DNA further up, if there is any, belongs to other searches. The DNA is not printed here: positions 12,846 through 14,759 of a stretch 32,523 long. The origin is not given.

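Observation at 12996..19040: Four translationally coupled genes: LysM/lytic-transglycosylase-like protein, two SGNH paralogs and an MBOAT acyltransferase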

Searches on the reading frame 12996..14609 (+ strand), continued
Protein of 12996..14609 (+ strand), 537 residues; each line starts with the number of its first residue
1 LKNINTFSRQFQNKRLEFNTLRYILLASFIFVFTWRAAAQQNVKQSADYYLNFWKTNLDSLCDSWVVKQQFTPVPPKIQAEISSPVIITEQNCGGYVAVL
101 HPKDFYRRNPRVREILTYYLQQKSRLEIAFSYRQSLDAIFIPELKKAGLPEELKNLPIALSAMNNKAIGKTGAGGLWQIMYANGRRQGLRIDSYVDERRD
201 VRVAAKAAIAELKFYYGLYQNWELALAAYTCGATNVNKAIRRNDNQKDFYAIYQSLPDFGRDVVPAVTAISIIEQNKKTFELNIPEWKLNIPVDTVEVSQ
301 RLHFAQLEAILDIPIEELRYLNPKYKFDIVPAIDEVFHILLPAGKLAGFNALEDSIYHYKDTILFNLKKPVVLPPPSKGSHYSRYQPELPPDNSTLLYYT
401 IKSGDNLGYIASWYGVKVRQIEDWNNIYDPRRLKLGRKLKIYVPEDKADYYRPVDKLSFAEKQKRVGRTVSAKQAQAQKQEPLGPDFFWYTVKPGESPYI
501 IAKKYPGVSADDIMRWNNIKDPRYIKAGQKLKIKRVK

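Call 56: list_cluster_members(proteins=[P0058, P0062, P0066, P0093, P0100, P0101, P0107, P0111, P0118, P0119])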
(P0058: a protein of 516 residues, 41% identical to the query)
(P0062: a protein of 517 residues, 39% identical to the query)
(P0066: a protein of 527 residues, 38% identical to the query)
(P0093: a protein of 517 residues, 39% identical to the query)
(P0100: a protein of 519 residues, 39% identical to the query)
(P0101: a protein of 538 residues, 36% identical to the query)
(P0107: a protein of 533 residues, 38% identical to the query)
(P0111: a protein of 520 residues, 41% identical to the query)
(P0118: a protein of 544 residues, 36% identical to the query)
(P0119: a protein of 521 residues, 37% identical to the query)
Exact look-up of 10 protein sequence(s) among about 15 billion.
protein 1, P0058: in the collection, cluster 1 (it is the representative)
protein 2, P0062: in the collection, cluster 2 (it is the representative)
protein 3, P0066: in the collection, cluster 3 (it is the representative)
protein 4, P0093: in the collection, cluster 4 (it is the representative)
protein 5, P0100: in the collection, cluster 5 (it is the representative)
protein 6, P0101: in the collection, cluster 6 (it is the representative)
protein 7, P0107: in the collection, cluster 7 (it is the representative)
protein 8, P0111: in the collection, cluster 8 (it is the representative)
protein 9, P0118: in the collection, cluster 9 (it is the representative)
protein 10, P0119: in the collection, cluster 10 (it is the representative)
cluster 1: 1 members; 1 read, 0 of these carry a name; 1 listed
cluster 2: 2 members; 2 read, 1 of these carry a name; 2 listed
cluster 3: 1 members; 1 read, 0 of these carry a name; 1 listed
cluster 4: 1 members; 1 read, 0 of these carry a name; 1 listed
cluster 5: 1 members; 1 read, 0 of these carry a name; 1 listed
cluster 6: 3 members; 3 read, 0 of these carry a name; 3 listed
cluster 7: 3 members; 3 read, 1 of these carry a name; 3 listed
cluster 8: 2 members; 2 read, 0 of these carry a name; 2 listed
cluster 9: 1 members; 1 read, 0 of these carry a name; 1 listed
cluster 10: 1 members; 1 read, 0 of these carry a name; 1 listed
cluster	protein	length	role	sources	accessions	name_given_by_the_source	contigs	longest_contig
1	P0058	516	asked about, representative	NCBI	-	-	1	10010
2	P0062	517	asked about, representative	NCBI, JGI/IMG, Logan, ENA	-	-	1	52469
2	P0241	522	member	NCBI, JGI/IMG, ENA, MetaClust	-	\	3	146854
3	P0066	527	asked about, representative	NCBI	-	-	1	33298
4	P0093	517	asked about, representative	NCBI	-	-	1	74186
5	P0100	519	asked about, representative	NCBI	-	-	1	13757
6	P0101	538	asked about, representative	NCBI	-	-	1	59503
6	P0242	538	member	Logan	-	-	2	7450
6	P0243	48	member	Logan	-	-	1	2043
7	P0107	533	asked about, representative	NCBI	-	-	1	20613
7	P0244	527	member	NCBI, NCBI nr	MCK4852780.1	MAG: transglycosylase SLT domain-containing protein [Bacteroidales bacterium] | transglycosylase SLT domain-containing protein [Bacteroidales bacterium]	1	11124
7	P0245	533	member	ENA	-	-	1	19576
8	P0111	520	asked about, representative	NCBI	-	-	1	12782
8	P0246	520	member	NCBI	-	-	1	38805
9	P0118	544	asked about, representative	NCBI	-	-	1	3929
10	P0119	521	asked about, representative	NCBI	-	-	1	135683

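Call 57: find_homologous_proteins(query=P0055, max_evalue=1e-40)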
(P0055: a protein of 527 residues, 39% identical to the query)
Query P0055 (527 aa): 8000 proteins with E <= 1e-40 among 8000 candidates; the best 120 are listed.
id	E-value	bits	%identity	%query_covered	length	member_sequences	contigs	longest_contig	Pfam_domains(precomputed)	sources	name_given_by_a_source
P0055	0.0e+0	1194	100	100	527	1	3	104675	PF01476.27,PF01464.26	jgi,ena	jgi:membrane-bound lytic murein transglycosylase D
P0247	1.2e-263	894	75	95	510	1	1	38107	PF01476.27,PF01464.26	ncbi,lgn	-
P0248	1.1e-219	749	64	99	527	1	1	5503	PF01476.27,PF01464.26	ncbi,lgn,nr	ncbi:MAG: transglycosylase SLT domain-containing protein [Bacteroidota bacterium]|nr:transglycosylas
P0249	1.5e-219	748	65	95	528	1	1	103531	PF01476.27,PF01464.26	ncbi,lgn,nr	ncbi:MAG: transglycosylase SLT domain-containing protein [Bacteroidales bacterium]|nr:transglycosyla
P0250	5.3e-219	746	65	95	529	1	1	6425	PF01476.27,PF01464.26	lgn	-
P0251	8.5e-219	746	63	99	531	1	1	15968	PF01476.27,PF01464.26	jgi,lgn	jgi:membrane-bound lytic murein transglycosylase D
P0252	1.3e-217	742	64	95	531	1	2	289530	PF01476.27,PF01464.26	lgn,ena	-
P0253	2.5e-217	741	63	98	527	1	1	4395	PF01476.27,PF01464.26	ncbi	-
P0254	1.4e-216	738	65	95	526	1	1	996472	PF01476.27,PF01464.26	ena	-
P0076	2.5e-206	705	61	99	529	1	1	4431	PF01476.27,PF01464.26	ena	-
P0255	7.3e-205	700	62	93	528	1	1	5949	PF01476.27,PF01464.26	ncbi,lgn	-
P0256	3.1e-196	671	60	99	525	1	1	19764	PF01476.27,PF01464.26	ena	-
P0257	3.3e-195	668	58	98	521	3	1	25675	PF01476.27,PF01464.26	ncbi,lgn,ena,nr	ncbi:MAG: transglycosylase SLT domain-containing protein [Bacteroidales bacterium]|nr:transglycosyla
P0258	3.9e-195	668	60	93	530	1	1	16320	PF01476.27,PF01464.26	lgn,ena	-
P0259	9.1e-192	657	57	99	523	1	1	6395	PF01476.27,PF23473.2,PF01464.26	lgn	-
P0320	1.5e-180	620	55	91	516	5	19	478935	PF01476.27,PF01464.26,PF23577.2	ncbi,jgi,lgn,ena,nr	ncbi:MAG TPA: lytic transglycosylase [Marinilabiliales bacterium]|jgi:membrane-bound lytic murein tr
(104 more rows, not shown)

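Call 66: predict_structure(alignment_id=A2)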
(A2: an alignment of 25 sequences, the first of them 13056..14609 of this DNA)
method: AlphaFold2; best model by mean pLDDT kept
length: 517 residues; sequences in the alignment: 25
mean_pLDDT: 81.5   pTM: 0.61
mean pLDDT of the five models: 81.5, 80.6, 77.5, 75.6, 73.7
residues with pLDDT >= 90: 178; 70-90: 258; 50-70: 42; < 50: 39
segments of 3 or more residues with pLDDT < 50: 21-26, 343-364, 451-460
pLDDT, mean of each block of 10 residues (from residue 1): 87 76 58 93 87 65 68 85 79 92 91 93 95 94 85 78 88 88 93 95 94 94 92 91 94 91 81 87 88 90 87 84 90 78 45 39 54 86 80 83 74 78 87 85 72 39 73 83 85 86 77 79
secondary structure, 60 per line:
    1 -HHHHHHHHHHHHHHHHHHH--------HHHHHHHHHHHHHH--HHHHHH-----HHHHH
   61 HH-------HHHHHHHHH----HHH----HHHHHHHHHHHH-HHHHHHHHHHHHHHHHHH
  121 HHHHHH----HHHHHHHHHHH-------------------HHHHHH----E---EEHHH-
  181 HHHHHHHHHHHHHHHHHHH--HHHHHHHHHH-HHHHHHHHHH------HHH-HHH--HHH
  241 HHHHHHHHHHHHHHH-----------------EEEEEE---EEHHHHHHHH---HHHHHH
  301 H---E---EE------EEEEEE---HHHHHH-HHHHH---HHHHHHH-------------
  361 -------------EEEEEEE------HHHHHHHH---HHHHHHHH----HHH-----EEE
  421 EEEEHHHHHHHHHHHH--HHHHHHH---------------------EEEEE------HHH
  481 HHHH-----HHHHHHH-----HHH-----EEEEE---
elements in order: H2-20 H29-42 H45-50 H56-62 H70-78 H90-101 H103-126 H131-141 H161-166 H181-199 H202-211 H213-222 H238-255 E273-278 H284-291 H295-301 E317-322 H326-331 H333-337 H341-347 E374-380 H387-394 H398-405 E418-424 H425-436 H439-445 E467-471 H478-484 H490-496 E510-514

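Call 69: fold_search(model_id=the predicted structure, library=pdb)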
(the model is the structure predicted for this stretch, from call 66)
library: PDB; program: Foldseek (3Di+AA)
matches with E <= 10: 279; with E <= 0.001: 23
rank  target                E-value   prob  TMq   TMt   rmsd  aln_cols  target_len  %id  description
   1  8rhf_B                2.1e-16  1.00  0.40  0.60  14.7       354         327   26  Lytic Transglycosylase MltD of Pseudomonas aeruginosa bound to the Natural Product Bulgecin A, with two LysM domains (released 2024-04-17)
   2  8rhf_A                2.9e-16  1.00  0.39  0.59  13.1       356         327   26  Lytic Transglycosylase MltD of Pseudomonas aeruginosa bound to the Natural Product Bulgecin A, with two LysM domains (released 2024-04-17)
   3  8rhe_A                5.1e-13  1.00  0.39  0.68   5.0       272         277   29  Lytic Transglycosylase MltD of Pseudomonas aeruginosa bound to the Natural Product Bulgecin A (released 2024-04-17)
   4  8rhi_A                5.9e-13  1.00  0.40  0.69   4.9       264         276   29  Lytic Transglycosylase MltD of Pseudomonas aeruginosa in a ternary complex bound to Bulgecin A and chito-tetraose (released 2024-04-17)
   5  8rhi_B                9.7e-13  1.00  0.40  0.70   4.8       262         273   29  Lytic Transglycosylase MltD of Pseudomonas aeruginosa in a ternary complex bound to Bulgecin A and chito-tetraose (released 2024-04-17)
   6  8rhe_B                1.5e-12  1.00  0.41  0.71   4.7       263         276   29  Lytic Transglycosylase MltD of Pseudomonas aeruginosa bound to the Natural Product Bulgecin A (released 2024-04-17)
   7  5ohu                  9.2e-05  1.00  0.25  0.22  16.1       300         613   15  The X-ray Structure of Lytic Transglycosylase Slt from Pseudomonas aeruginosa (released 2018-04-18)
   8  5jcd_A                1.1e-04  1.00  0.10  0.24  18.7       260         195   16  Crystal structure of OsCEBiP (released 2017-02-22)
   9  4uz2_B                1.4e-04  1.00  0.09  0.46  15.7       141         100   22  Crystal structure of the N-terminal LysM domains from the putative NlpC/P60 D,L endopeptidase from T. thermophilus (released 2015-01-14)
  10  5jce_B                1.4e-04  1.00  0.10  0.17  19.2       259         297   16  Crystal structure of OsCEBiP complex (released 2016-06-08)
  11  4b8v_A                1.8e-04  1.00  0.10  0.25  20.0       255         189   13  Cladosporium fulvum LysM effector Ecp6 in complex with a beta-1,4- linked N-acetyl-D-glucosamine tetramer (released 2013-07-17)
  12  4uz2_A                1.8e-04  1.00  0.09  0.45  15.2       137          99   23  Crystal structure of the N-terminal LysM domains from the putative NlpC/P60 D,L endopeptidase from T. thermophilus (released 2015-01-14)
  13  4uz3_B                2.3e-04  1.00  0.08  0.46  14.5       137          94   23  Crystal structure of the N-terminal LysM domains from the putative NlpC/P60 D,L endopeptidase from T. thermophilus bou (released 2015-01-14)
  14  4xcm_B                2.6e-04  1.00  0.09  0.21  15.6       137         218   23  Crystal structure of the putative NlpC/P60 D,L endopeptidase from T. thermophilus (released 2015-01-14)
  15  5jce_A                2.9e-04  1.00  0.10  0.17  19.4       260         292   16  Crystal structure of OsCEBiP complex (released 2016-06-08)
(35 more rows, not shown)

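Call 70: find_encoding_contigs(protein=P0320, flank=7000, max_places=3)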
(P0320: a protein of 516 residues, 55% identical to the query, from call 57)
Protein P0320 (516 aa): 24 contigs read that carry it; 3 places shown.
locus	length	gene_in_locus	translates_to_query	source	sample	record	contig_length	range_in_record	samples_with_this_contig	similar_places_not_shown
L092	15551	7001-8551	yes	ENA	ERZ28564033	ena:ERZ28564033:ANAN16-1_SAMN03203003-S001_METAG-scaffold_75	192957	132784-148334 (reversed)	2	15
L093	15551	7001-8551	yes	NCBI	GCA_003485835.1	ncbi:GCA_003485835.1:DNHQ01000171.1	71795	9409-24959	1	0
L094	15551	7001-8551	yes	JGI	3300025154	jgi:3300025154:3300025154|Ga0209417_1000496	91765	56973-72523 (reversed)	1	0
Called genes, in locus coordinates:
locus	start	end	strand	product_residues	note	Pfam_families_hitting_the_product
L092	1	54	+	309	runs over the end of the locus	PF02541:Ppx-GppA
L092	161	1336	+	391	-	PF00072:Response_reg, PF00158:Sigma54_activat, PF14532:Sigma54_activ_2, PF00004:AAA (weak), PF07728:AAA_5 (faint), PF25601:AAA_lid_14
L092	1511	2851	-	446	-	PF01488:Shikimate_DH (weak), PF03435:Sacchrp_dh_NADP, PF16653:Sacchrp_dh_C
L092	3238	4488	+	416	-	PF22020:RlmL_1st, PF02926:THUMP, PF01170:UPF0020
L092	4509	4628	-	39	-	-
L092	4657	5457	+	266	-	PF00142:Fer4_NifH (faint), PF01656:CbiA, PF02374:ArsA_ATPase, PF06564:CBP_BcsQ, PF09140:MipZ (faint), PF10609:ParA, PF13614:AAA_31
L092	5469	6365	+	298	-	PF02195:ParB_N, PF17762:HTH_ParB, PF23552:ParB_C (weak)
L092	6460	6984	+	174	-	PF18935:DUF5683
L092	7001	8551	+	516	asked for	PF23577:LysM_RLK (faint), PF01464:SLT, PF01476:LysM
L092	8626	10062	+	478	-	PF13472:Lipase_GDSL_2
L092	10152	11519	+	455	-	PF01225:Mur_ligase, PF08245:Mur_ligase_M, PF02875:Mur_ligase_C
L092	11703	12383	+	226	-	PF03544:TonB_C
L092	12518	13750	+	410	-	PF13167:GTP-bdg_N, PF16360:GTP-bdg_M, PF01926:MMR_HSR1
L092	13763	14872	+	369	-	PF00691:OmpA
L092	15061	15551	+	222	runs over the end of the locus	-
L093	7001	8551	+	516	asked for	PF23577:LysM_RLK (faint), PF01464:SLT, PF01476:LysM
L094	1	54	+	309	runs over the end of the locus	PF02541:Ppx-GppA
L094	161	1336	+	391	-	PF00072:Response_reg, PF00158:Sigma54_activat, PF14532:Sigma54_activ_2, PF00004:AAA (weak), PF07728:AAA_5 (faint), PF25601:AAA_lid_14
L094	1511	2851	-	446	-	PF01488:Shikimate_DH (faint), PF03435:Sacchrp_dh_NADP, PF16653:Sacchrp_dh_C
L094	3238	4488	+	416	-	PF22020:RlmL_1st, PF02926:THUMP, PF01170:UPF0020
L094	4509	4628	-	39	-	-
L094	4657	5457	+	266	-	PF00142:Fer4_NifH (faint), PF01656:CbiA, PF02374:ArsA_ATPase, PF06564:CBP_BcsQ, PF09140:MipZ (faint), PF10609:ParA, PF13614:AAA_31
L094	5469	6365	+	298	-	PF02195:ParB_N, PF17762:HTH_ParB, PF23552:ParB_C (weak)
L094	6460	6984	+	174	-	PF18935:DUF5683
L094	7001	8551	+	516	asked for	PF23577:LysM_RLK (faint), PF01464:SLT, PF01476:LysM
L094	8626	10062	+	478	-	PF13472:Lipase_GDSL_2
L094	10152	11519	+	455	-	PF01225:Mur_ligase, PF08245:Mur_ligase_M, PF02875:Mur_ligase_C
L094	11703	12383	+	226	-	PF03544:TonB_C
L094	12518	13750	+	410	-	PF13167:GTP-bdg_N, PF16360:GTP-bdg_M, PF01926:MMR_HSR1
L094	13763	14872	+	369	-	PF00691:OmpA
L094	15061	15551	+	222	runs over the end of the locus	-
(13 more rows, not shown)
